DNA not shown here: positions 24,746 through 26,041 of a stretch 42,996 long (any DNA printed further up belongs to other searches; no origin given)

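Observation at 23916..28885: Five tandem, translationally coupled ~330-aa paralogues in two alternating subtypes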

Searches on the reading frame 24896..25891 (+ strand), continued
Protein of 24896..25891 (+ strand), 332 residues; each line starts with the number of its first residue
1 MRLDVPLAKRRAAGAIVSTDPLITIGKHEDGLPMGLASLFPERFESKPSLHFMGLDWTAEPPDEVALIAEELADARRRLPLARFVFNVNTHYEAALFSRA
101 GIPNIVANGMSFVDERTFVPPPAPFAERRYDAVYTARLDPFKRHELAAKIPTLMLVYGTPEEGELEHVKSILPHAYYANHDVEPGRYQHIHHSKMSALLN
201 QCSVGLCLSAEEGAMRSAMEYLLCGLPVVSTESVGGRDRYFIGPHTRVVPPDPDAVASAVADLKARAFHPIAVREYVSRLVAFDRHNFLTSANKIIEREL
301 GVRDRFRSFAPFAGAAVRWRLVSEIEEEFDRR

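Call 26: search_protein_families(library=pfam, proteins=[L032:4311-7679:+, L032:7679-9988:+, L017:2873-3892:+, L032:12309-13169:+, L032:13176-17678:+, L017:9383-10882:-, L026:7328-9673:-, L026:6138-7328:-, L018:7627-8895:-, L018:11026-13248:+], max_evalue=0.001)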
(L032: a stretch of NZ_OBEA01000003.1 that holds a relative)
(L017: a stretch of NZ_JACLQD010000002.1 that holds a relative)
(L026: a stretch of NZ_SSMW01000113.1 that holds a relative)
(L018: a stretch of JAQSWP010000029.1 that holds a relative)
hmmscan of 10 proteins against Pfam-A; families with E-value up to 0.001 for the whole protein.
L032:4311-7679:+ (1123 aa): 1 family
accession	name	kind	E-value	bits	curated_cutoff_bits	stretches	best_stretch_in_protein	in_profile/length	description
PF04488.21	Gly_transf_sug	-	4.8e-05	24.4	23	1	938-967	56-85/93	Glycosyltransferase sugar-binding region containing DXD motif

L032:7679-9988:+ (770 aa): 1 family
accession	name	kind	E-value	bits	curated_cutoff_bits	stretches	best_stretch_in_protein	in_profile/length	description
PF13704.12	Glyco_tranf_2_4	-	5e-24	85.1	27.5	1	491-583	6-97/98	Glycosyl transferase family 2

L017:2873-3892:+ (340 aa): 0 families

L032:12309-13169:+ (287 aa): 0 families

L032:13176-17678:+ (1501 aa): 4 families
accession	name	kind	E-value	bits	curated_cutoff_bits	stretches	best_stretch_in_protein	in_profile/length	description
PF00501.34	AMP-binding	-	6.6e-64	216.5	29.9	1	454-800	3-383/384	AMP-binding enzyme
PF00668.25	Condensation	-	2.4e-25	89.6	30.6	1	24-323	14-323/456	Condensation domain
PF00550.31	PP-binding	-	2.7e-14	53.6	20.8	1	975-1037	3-67/67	Phosphopantetheine attachment site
PF13193.12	AMP-binding_C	-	0.00043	21.6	24.5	0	866-947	1-76/76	AMP-binding enzyme C-terminal domain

L017:9383-10882:- (499 aa): 0 families

L026:7328-9673:- (781 aa): 4 families
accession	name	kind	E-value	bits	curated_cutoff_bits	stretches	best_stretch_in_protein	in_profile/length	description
PF13692.12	Glyco_trans_1_4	-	4.3e-21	76.1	27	1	575-711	2-142/142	Glycosyl transferases group 1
PF13524.12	Glyco_trans_1_2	-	3.1e-09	37.3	25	1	606-739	12-142/144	Glycosyl transferase-like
PF00535.33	Glycos_transf_2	-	1.8e-06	28.5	23.3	1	18-151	1-129/168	Glycosyl transferase family 2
PF00534.26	Glycos_transf_1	-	9.9e-06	25.6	26.4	1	573-725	14-172/172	Glycosyl transferases group 1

L026:6138-7328:- (396 aa): 6 families
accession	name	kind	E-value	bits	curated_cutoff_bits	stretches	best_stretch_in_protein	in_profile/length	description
PF00534.26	Glycos_transf_1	-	1.4e-37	129.3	26.4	1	189-355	2-169/172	Glycosyl transferases group 1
PF13692.12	Glyco_trans_1_4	-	2.2e-33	116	27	1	204-341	3-140/142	Glycosyl transferases group 1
PF13439.12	Glyco_transf_4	-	9.4e-12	45.7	28.5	1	19-178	1-167/170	Glycosyltransferase Family 4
PF20706.3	GT4-conflict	-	1.8e-10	40.8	26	1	17-319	9-323/385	Family 4 Glycosyltransferase in conflict systems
PF13579.12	Glyco_trans_4_4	-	1.1e-05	26.3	29.7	1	20-134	1-118/158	Glycosyl transferase 4-like domain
PF13524.12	Glyco_trans_1_2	-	1.1e-05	25.9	25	1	232-374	12-144/144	Glycosyl transferase-like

L018:7627-8895:- (422 aa): 0 families

L018:11026-13248:+ (741 aa): 4 families
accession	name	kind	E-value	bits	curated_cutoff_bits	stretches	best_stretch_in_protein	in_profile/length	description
PF13899.12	Thioredoxin_7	-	6.9e-21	74.6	27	1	629-716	1-83/83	Thioredoxin-like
PF11412.14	DsbD_N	-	2.1e-20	73.4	25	1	69-181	13-116/119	Thiol:disulfide interchange protein DsbD, N-terminal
PF02683.22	DsbD_TM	-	7.3e-18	65.1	27.1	1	337-548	5-215/219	Cytochrome C biogenesis protein transmembrane domain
PF03190.21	Thioredox_DsbH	-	3.2e-06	27.7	27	1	625-678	17-70/163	Protein of unknown function, DUF255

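Call 45: find_encoding_contigs(protein=P0001, flank=10000, max_places=8)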
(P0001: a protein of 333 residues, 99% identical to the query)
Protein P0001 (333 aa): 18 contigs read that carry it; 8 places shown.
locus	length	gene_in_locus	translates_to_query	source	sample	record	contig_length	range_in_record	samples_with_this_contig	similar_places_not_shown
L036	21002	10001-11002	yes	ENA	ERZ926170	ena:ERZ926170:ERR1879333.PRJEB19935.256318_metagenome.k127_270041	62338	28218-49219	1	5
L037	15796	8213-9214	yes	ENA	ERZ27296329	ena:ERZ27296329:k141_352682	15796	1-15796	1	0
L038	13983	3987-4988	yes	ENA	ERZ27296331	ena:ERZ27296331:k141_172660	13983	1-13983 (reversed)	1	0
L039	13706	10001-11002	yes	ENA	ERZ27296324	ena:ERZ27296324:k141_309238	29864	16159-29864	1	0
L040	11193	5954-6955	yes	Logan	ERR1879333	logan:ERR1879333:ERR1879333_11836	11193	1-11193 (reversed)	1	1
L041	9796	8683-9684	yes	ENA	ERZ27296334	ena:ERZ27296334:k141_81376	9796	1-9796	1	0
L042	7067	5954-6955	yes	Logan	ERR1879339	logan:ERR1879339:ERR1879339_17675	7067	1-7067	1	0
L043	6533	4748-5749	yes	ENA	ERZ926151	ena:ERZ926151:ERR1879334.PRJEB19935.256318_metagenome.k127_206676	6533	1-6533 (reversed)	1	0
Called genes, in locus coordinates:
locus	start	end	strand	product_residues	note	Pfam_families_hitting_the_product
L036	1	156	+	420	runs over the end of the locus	-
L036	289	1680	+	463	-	PF00512:HisKA, PF02518:HATPase_c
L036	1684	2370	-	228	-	PF08238:Sel1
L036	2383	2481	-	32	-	-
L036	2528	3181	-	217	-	PF00484:Pro_CA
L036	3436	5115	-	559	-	PF00916:Sulfate_transp, PF01740:STAS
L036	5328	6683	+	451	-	-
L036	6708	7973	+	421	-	-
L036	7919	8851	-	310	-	PF00535:Glycos_transf_2, PF13641:Glyco_tranf_2_3, PF10111:Glyco_tranf_2_2 (faint), PF13632:Glyco_trans_2_3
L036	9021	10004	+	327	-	-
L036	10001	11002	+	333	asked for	PF00534:Glycos_transf_1 (weak), PF13692:Glyco_trans_1_4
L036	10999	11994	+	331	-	PF13692:Glyco_trans_1_4 (weak)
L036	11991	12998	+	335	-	-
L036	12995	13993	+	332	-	-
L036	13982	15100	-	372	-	PF13439:Glyco_transf_4, PF13579:Glyco_trans_4_4, PF00534:Glycos_transf_1, PF13692:Glyco_trans_1_4, PF20706:GT4-conflict (weak)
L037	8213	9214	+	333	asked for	PF00534:Glycos_transf_1 (weak), PF13692:Glyco_trans_1_4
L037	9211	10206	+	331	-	PF13692:Glyco_trans_1_4 (weak)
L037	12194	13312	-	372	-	PF13439:Glyco_transf_4, PF13579:Glyco_trans_4_4, PF00534:Glycos_transf_1, PF13692:Glyco_trans_1_4, PF20706:GT4-conflict (weak)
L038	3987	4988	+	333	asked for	PF00534:Glycos_transf_1 (weak), PF13692:Glyco_trans_1_4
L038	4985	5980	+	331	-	PF13692:Glyco_trans_1_4 (weak)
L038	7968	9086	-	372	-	PF13439:Glyco_transf_4, PF13579:Glyco_trans_4_4, PF00534:Glycos_transf_1, PF13692:Glyco_trans_1_4, PF20706:GT4-conflict (weak)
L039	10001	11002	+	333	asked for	PF00534:Glycos_transf_1 (weak), PF13692:Glyco_trans_1_4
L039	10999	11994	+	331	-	PF13692:Glyco_trans_1_4 (weak)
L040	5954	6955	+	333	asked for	PF00534:Glycos_transf_1 (weak), PF13692:Glyco_trans_1_4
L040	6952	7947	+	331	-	PF13692:Glyco_trans_1_4 (weak)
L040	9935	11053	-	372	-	PF13439:Glyco_transf_4, PF13579:Glyco_trans_4_4, PF00534:Glycos_transf_1, PF13692:Glyco_trans_1_4, PF20706:GT4-conflict (weak)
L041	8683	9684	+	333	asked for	PF00534:Glycos_transf_1 (weak), PF13692:Glyco_trans_1_4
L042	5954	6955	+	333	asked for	PF00534:Glycos_transf_1 (weak), PF13692:Glyco_trans_1_4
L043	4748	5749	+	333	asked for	PF00534:Glycos_transf_1 (weak), PF13692:Glyco_trans_1_4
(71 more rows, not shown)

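Call 48: search_protein_representatives(alignment_id=A1)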
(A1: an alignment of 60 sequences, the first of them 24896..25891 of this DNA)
Query: 60 sequences, 338 profile positions. Proteins with E-value up to 0.001 (for the whole library): 1840; up to 1e-10: 1438; up to 1e-30: 892. The best 150 are listed.
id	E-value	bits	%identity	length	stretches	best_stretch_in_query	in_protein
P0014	4.4e-138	476.3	-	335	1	3-333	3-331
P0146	4.3e-137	473.1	-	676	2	13-331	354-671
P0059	4.7e-127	440.1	-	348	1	3-332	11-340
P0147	3.6e-126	437.1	-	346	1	9-336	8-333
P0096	3.8e-126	437.1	-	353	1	11-332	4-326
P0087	2.7e-124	431.0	-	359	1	8-334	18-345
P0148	6.7e-124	429.7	-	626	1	8-335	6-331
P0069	7.1e-123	426.3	-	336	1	9-333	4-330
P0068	8.6e-123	426.1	-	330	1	9-333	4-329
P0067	1.8e-122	425.0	-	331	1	9-335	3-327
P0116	8.5e-122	422.8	-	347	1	6-334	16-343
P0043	7.5e-121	419.7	-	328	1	8-333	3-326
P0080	7.3e-120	416.4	-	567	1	7-334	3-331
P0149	1.4e-118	412.2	-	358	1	6-334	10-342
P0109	6.3e-117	406.8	-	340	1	4-332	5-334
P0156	2.1e-108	378.8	-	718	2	17-290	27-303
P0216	7.9e-78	278.2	-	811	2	78-305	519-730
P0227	3.0e-75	269.7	-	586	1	10-333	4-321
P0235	2.4e-73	263.5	-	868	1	12-333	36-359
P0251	4.0e-70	252.9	-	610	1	10-318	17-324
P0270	4.4e-68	246.2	-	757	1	14-302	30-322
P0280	1.6e-67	244.4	-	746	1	8-300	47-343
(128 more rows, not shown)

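Call 50: search_dna_similar(query=window:24896-25891:+, collection=plasmids, mode=protein, max_rows=25, max_evalue=1e-8)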
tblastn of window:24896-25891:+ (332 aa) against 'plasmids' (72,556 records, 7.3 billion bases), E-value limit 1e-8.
Records with a match: 3; places in all: 3; records where one place covers at least 80% of the query: 1.
Best place of each record, by identity: <60% 3.
By first word of the organism name: Agrobacterium 1; Gemmobacter 1; Palleronia 1.
By predicted mobility (MOB-suite, as given by PLSDB): non-mobilizable 2; conjugative 1.
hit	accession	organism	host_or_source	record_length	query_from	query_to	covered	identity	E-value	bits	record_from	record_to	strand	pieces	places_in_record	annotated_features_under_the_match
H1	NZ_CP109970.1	Agrobacterium salinitolerans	-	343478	11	302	88%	31.8%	7e-25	112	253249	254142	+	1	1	glycosyltransferase family 4 protein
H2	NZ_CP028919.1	Gemmobacter aquarius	Whole organism,fresh water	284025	44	301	78%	33.1%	3e-27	119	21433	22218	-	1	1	glycosyltransferase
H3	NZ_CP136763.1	Palleronia sp. LCG004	cell culture,Intertidal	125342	108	241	40%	31.3%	3e-12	75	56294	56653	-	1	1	hypothetical protein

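Call 51: get_annotated_region(hit=H1, flank=12000)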
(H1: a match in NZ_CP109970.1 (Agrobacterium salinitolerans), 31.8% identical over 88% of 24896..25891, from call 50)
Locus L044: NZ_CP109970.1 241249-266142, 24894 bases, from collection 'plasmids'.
description: Agrobacterium salinitolerans strain CFBP5507 plasmid pAtCFBP5507a, complete sequence
organism: Agrobacterium salinitolerans (NCBI taxid 1183413)
taxonomy: Bacteria; Pseudomonadota; Alphaproteobacteria; Hyphomicrobiales; Rhizobiaceae; Agrobacterium; Agrobacterium salinitolerans
host: -; source: -; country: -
typing (MOB-suite, as given by PLSDB): conjugative; relaxase MOBQ; mating-pair formation MPF_T
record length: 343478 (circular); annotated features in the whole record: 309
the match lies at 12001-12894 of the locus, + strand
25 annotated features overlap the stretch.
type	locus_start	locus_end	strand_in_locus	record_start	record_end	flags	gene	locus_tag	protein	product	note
CDS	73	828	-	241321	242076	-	-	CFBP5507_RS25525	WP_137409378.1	SDR family oxidoreductase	-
CDS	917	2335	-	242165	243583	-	-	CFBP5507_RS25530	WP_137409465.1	MFS transporter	-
CDS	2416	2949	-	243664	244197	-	-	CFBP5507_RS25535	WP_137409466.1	TetR/AcrR family transcriptional regulator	GO:0006355 - regulation of DNA-templated transcription [Evidence IEA]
CDS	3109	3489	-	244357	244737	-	-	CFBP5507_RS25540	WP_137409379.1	helix-turn-helix domain-containing protein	-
CDS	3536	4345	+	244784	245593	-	-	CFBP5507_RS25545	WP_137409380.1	SDR family NAD(P)-dependent oxidoreductase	-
CDS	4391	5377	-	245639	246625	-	-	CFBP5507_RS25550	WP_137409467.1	alpha/beta hydrolase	-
CDS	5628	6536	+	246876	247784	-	-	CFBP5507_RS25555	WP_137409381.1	nucleotidyltransferase and HEPN domain-containing protein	-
CDS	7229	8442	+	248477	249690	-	-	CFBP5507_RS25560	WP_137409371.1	IS3-like element IS426 family transposase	GO:0006313 - DNA transposition [Evidence IEA]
CDS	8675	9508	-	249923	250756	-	-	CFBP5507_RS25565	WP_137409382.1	alpha/beta fold hydrolase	-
CDS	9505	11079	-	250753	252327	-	-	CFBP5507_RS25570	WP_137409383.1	condensation domain-containing protein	-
CDS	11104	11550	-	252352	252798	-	-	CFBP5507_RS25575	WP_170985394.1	MaoC/PaaZ C-terminal domain-containing protein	-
CDS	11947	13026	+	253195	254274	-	-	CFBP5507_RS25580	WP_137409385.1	glycosyltransferase family 4 protein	-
CDS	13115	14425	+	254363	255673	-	-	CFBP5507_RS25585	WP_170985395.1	MATE family efflux transporter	GO:0055085 - transmembrane transport [Evidence IEA]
CDS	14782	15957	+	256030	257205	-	-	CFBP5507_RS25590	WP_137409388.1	acyl-CoA dehydrogenase family protein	-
CDS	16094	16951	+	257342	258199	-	-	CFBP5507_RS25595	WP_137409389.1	alpha/beta hydrolase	-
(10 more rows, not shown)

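Call 52: get_annotated_region(hit=H2, flank=12000)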
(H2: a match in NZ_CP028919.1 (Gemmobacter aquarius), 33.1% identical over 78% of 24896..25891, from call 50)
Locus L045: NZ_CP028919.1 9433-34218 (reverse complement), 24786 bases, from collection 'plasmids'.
description: Gemmobacter aquarius strain HYN0069 plasmid unnamed1, complete sequence
organism: Gemmobacter aquarius (NCBI taxid 2169400)
taxonomy: Bacteria; Pseudomonadota; Alphaproteobacteria; Rhodobacterales; Paracoccaceae; Gemmobacter; Gemmobacter aquarius
host: -; source: Whole organism,fresh water; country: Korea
typing (MOB-suite, as given by PLSDB): non-mobilizable
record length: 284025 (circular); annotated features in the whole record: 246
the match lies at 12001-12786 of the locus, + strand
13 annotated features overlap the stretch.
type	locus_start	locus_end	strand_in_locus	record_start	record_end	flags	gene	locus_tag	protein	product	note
CDS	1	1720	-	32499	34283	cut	-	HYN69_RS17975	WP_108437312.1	hypothetical protein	-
CDS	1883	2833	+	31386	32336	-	-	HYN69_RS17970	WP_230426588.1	glycosyltransferase family 2 protein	-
CDS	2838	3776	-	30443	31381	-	-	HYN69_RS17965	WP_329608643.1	glycosyltransferase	-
CDS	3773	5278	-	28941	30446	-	-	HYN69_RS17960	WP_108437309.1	O-antigen translocase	-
CDS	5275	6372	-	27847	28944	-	-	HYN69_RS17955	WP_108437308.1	DegT/DnrJ/EryC1/StrS family aminotransferase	-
CDS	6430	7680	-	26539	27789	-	-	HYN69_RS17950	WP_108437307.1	glycosyltransferase family 61 protein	GO:0006486 - protein glycosylation [Evidence IEA]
CDS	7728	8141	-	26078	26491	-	-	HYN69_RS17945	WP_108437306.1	FdtA/QdtA family cupin domain-containing protein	-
CDS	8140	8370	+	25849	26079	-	-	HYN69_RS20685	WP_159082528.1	hypothetical protein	-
CDS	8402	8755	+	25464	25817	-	-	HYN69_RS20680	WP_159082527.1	hypothetical protein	-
CDS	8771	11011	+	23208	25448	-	-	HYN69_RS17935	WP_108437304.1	glycosyltransferase family 2 protein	-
CDS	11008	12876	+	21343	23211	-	-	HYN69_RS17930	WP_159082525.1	glycosyltransferase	-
CDS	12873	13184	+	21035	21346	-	-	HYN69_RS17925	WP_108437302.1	hypothetical protein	-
CDS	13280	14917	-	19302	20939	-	-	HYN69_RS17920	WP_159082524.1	ShlB/FhaC/HecB family hemolysin secretion/activation protein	-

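Call 56: search_protein_families(library=pfam, proteins=[P0235, P0148, P0080, P0146, P0156, P0216, P0270, P0280, P0227, P0251], max_evalue=0.001)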
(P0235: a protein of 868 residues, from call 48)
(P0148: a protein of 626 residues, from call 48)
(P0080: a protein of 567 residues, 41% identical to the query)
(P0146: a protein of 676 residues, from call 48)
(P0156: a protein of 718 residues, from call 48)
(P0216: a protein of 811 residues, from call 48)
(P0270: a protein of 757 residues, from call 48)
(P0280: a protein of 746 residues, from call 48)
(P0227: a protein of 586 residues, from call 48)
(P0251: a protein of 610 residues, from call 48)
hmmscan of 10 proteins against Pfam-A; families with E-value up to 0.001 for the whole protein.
P0235 (868 aa): 15 families
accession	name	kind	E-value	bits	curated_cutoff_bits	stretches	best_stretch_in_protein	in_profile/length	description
PF07719.23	TPR_2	-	2.4e-13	49.5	27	1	430-460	3-33/34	Tetratricopeptide repeat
PF00685.33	Sulfotransfer_1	-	9.3e-13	48.6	22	1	615-813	2-183/255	Sulfotransferase domain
PF14559.12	TPR_19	-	9.5e-13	48.7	25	1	472-526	1-55/68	Tetratricopeptide repeat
PF13469.12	Sulfotransfer_3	-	9.5e-11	42.8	27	1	648-812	76-213/216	Sulfotransferase family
PF13374.12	TPR_10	-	5.7e-10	39.3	27.5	0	463-492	3-32/42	Tetratricopeptide repeat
PF13432.12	TPR_16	-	1.3e-09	38.7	32.7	1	434-494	3-63/65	Tetratricopeptide repeat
PF13428.12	TPR_14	-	1.3e-08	35.1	23.5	0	431-469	4-42/44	Tetratricopeptide repeat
PF13181.12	TPR_8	-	1.5e-08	34.5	25.7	0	430-460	3-33/34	Tetratricopeptide repeat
PF00515.34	TPR_1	-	4.3e-08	33.1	27.8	0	431-460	4-33/34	Tetratricopeptide repeat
PF07721.20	TPR_4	-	8.8e-07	29.4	27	0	468-487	7-26/26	Tetratricopeptide repeat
PF13424.12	TPR_12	-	3.5e-06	27.5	30.1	0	465-527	6-76/77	Tetratricopeptide repeat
PF13176.12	TPR_7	-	6.7e-06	26.2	27.9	0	465-489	2-28/36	Tetratricopeptide repeat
PF00534.26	Glycos_transf_1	-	2.1e-05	24.5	26.4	1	218-305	81-169/172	Glycosyl transferases group 1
PF13431.12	TPR_17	-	6.1e-05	23.4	24.4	0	451-482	2-33/34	Tetratricopeptide repeat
PF13692.12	Glyco_trans_1_4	-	7.6e-05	23.4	27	1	223-292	70-140/142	Glycosyl transferases group 1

P0148 (626 aa): 2 families
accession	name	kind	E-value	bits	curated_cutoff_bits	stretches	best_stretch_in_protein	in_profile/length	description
PF00534.26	Glycos_transf_1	-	1.1e-08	35.2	26.4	1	115-275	5-167/172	Glycosyl transferases group 1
PF13692.12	Glyco_trans_1_4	-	2.9e-08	34.5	27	1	129-263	5-139/142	Glycosyl transferases group 1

P0080 (567 aa): 2 families
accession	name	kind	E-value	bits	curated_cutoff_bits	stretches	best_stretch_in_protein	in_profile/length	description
PF00534.26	Glycos_transf_1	-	8.8e-08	32.3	26.4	1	185-265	76-157/172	Glycosyl transferases group 1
PF13692.12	Glyco_trans_1_4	-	2.9e-06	28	27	1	190-263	64-139/142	Glycosyl transferases group 1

P0146 (676 aa): 3 families
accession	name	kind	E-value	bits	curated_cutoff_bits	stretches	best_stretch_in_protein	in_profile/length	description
PF13692.12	Glyco_trans_1_4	-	1.8e-07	32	27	0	200-268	68-137/142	Glycosyl transferases group 1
PF00534.26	Glycos_transf_1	-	5.2e-05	23.3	26.4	0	199-268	83-153/172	Glycosyl transferases group 1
PF13524.12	Glyco_trans_1_2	-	0.00046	20.6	25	0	532-619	34-124/144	Glycosyl transferase-like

P0156 (718 aa): 3 families
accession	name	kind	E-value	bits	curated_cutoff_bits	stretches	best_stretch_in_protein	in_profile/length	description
PF00534.26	Glycos_transf_1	-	2.1e-11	44.1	26.4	1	206-292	81-168/172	Glycosyl transferases group 1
PF13692.12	Glyco_trans_1_4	-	5.3e-10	40.1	27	1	209-280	68-140/142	Glycosyl transferases group 1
PF13524.12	Glyco_trans_1_2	-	2.3e-07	31.3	25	0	197-283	23-115/144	Glycosyl transferase-like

P0216 (811 aa): 3 families
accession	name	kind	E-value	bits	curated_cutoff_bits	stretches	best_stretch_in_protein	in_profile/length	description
PF00534.26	Glycos_transf_1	-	5.2e-13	49.3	26.4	1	588-705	46-168/172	Glycosyl transferases group 1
PF13692.12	Glyco_trans_1_4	-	3.9e-09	37.3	27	1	593-691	37-138/142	Glycosyl transferases group 1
PF13524.12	Glyco_trans_1_2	-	1.6e-06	28.6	25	0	615-711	31-130/144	Glycosyl transferase-like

P0270 (757 aa): 4 families
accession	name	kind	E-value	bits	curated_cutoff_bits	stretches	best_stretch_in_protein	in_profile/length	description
PF00535.33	Glycos_transf_2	-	1.7e-18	67.5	23.3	1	413-573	7-164/168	Glycosyl transferase family 2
PF13692.12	Glyco_trans_1_4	-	9.2e-06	26.4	27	1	216-286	68-139/142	Glycosyl transferases group 1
PF13641.12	Glyco_tranf_2_3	-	1.2e-05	25.8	27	1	413-502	10-101/230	Glycosyltransferase like family 2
PF00534.26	Glycos_transf_1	-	3.4e-05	23.9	26.4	1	213-290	81-159/172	Glycosyl transferases group 1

P0280 (746 aa): 4 families
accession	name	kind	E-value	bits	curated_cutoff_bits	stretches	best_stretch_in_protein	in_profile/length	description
PF00535.33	Glycos_transf_2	-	1.3e-21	77.7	23.3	1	420-528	7-114/168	Glycosyl transferase family 2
PF13692.12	Glyco_trans_1_4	-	6.3e-08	33.4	27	1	234-309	61-139/142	Glycosyl transferases group 1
PF13641.12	Glyco_tranf_2_3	-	1.6e-06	28.7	27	1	420-525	10-116/230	Glycosyltransferase like family 2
PF00534.26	Glycos_transf_1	-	2.1e-05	24.6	26.4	1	240-324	85-170/172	Glycosyl transferases group 1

P0227 (586 aa): 2 families
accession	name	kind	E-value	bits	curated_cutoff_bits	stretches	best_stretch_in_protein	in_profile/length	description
PF05050.19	Methyltransf_21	-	5.2e-06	27.1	22.7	1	441-501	100-159/173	Methyltransferase FkbM domain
PF00534.26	Glycos_transf_1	-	3.6e-05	23.8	26.4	0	181-259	80-159/172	Glycosyl transferases group 1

P0251 (610 aa): 2 families
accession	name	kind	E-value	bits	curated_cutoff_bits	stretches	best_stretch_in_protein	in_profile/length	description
PF13578.12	Methyltransf_24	-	3.7e-08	34.6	26.3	1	462-568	1-104/105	Methyltransferase domain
PF13692.12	Glyco_trans_1_4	-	3.3e-05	24.6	27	1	212-273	77-139/142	Glycosyl transferases group 1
